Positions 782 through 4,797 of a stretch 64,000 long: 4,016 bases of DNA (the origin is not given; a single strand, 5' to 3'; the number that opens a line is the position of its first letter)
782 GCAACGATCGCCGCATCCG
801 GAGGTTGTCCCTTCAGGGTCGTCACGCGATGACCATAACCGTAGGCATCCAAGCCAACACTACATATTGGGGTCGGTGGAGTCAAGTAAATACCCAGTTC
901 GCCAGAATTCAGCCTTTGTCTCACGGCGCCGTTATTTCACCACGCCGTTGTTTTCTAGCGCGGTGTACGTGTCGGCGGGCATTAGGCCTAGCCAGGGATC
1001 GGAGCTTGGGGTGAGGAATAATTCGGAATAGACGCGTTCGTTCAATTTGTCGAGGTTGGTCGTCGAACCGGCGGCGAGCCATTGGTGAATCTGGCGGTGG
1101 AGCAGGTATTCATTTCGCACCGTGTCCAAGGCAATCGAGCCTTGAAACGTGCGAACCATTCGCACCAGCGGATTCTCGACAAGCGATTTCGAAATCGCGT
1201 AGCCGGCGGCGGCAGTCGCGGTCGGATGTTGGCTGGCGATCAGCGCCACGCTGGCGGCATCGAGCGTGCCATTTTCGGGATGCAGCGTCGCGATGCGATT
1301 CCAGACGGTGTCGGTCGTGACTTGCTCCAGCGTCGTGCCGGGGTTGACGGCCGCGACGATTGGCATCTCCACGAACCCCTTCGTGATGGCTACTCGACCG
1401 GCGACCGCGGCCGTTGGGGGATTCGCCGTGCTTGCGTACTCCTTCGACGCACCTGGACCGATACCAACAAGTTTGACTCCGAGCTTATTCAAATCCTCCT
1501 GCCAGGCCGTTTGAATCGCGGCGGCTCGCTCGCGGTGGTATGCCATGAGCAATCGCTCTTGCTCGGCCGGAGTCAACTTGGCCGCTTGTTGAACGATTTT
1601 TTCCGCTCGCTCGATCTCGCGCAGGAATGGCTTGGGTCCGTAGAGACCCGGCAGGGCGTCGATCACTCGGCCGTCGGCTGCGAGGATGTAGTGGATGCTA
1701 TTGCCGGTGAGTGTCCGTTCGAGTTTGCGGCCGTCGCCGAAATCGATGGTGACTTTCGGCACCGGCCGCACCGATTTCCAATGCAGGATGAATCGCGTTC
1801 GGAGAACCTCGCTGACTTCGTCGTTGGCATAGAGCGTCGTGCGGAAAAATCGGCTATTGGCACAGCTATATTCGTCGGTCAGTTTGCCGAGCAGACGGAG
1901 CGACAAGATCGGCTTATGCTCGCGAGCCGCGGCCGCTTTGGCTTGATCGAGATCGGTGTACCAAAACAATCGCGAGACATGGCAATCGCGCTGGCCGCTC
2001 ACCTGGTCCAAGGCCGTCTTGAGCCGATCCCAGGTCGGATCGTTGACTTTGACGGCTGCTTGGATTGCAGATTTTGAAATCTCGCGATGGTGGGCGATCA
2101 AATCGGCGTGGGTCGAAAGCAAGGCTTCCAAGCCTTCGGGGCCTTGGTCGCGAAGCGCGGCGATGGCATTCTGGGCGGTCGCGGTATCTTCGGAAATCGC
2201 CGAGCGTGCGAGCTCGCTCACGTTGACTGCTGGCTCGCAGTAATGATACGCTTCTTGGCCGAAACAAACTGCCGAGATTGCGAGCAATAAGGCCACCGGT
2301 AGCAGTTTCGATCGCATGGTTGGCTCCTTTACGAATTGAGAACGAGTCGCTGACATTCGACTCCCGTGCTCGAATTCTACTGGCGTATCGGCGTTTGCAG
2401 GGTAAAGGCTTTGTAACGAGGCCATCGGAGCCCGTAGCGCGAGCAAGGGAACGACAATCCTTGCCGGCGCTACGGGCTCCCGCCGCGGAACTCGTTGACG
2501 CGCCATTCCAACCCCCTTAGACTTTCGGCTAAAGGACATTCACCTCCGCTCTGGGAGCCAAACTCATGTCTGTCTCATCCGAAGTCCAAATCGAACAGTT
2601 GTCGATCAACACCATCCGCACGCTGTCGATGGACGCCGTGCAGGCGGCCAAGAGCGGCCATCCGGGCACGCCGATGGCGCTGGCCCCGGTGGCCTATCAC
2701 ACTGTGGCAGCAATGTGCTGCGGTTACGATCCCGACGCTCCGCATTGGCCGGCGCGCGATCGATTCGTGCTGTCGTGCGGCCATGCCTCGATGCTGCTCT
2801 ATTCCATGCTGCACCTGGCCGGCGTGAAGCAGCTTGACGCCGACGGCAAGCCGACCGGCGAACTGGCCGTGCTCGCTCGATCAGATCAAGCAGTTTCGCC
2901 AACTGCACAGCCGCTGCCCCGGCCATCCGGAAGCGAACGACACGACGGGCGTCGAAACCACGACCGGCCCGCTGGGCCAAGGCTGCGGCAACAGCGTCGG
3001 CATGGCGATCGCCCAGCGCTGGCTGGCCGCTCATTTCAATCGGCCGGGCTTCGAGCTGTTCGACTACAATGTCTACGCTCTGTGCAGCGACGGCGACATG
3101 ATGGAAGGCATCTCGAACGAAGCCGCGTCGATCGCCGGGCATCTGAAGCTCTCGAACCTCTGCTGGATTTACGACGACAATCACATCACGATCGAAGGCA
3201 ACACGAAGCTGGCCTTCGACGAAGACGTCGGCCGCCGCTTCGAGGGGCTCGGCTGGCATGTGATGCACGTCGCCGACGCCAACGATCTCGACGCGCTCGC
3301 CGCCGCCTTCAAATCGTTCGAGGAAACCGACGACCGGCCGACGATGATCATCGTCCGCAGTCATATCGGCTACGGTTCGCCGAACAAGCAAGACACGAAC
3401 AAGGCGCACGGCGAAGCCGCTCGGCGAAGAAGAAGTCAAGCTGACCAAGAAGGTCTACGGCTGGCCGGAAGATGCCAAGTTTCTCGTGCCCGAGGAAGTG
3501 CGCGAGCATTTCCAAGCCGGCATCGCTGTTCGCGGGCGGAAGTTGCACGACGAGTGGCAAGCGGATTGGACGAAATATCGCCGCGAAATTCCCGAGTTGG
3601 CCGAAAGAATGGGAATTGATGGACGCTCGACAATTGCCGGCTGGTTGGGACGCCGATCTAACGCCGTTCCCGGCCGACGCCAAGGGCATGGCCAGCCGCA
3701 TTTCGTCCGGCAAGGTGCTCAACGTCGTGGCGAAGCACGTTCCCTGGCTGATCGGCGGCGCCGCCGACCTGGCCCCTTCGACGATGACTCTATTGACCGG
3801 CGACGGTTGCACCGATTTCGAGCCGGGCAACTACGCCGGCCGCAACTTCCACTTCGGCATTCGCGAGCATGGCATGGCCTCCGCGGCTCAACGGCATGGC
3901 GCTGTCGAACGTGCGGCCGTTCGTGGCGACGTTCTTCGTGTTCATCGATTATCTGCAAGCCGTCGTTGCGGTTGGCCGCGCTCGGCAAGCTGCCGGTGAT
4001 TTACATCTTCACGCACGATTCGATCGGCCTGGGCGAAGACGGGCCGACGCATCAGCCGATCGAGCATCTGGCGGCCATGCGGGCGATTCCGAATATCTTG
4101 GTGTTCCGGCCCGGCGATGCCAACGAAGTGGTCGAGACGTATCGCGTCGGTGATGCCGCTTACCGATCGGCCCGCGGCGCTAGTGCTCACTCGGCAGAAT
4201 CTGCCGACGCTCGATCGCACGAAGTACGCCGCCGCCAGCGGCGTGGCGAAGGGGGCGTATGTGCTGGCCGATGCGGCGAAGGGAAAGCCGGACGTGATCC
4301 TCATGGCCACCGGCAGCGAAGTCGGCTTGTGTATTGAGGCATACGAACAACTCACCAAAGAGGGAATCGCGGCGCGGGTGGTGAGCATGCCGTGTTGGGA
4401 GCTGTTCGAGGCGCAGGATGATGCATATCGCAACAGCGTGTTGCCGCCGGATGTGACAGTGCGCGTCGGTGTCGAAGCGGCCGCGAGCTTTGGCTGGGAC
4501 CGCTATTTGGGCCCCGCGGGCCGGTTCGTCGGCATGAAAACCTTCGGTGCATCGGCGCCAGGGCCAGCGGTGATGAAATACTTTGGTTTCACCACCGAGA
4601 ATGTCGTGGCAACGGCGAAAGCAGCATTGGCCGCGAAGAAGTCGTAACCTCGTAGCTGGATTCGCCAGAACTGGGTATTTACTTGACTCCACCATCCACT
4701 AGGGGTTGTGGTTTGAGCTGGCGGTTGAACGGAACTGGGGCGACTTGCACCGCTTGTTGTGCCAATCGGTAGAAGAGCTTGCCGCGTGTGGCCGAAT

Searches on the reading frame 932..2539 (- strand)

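Call 13: search_protein_families(library=pfam, proteins=[window:932-2539:-], max_evalue=0.01)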
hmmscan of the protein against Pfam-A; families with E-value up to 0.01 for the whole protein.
window:932-2539:- (535 aa): 1 family
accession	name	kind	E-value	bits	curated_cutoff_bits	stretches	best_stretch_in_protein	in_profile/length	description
PF13899.12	Thioredoxin_7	-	0.0091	16.5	27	0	193-252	2-55/83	Thioredoxin-like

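Call 107: search_protein_families(library=ncbifam, proteins=[window:932-2536:-], max_evalue=0.1)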
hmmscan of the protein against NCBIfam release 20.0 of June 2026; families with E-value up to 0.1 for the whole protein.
window:932-2536:- (534 aa): 0 families

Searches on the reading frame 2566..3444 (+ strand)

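Call 13: search_protein_families(library=pfam, proteins=[window:2566-3444:+], max_evalue=0.01)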
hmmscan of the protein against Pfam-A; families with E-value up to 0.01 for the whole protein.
window:2566-3444:+ (292 aa): 1 family
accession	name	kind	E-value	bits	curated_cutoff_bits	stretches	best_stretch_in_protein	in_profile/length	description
PF00456.26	Transketolase_N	-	3.4e-28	99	22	1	10-89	2-79/334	Transketolase, thiamine diphosphate binding domain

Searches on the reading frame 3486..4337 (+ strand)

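Call 13: search_protein_families(library=pfam, proteins=[window:3486-4337:+], max_evalue=0.01)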
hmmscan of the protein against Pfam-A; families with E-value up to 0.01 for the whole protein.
window:3486-4337:+ (283 aa): 1 family
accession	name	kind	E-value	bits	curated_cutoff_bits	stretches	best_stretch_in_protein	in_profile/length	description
PF02779.29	Transket_pyr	-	7.5e-20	71.7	27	1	157-220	88-152/174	Transketolase, pyrimidine binding domain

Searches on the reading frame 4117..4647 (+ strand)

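Call 13: search_protein_families(library=pfam, proteins=[window:4117-4647:+], max_evalue=0.01)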
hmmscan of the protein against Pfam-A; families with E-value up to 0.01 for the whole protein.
window:4117-4647:+ (176 aa): 2 families
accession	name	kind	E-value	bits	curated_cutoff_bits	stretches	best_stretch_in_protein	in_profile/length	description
PF22613.1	Transketolase_C_1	-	1.1e-45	154.9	27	1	46-159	1-113/113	Transketolase-like TK C-terminal domain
PF02780.25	Transketolase_C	-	1.3e-16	61.1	25.9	1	55-163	7-124/124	Transketolase, C-terminal domain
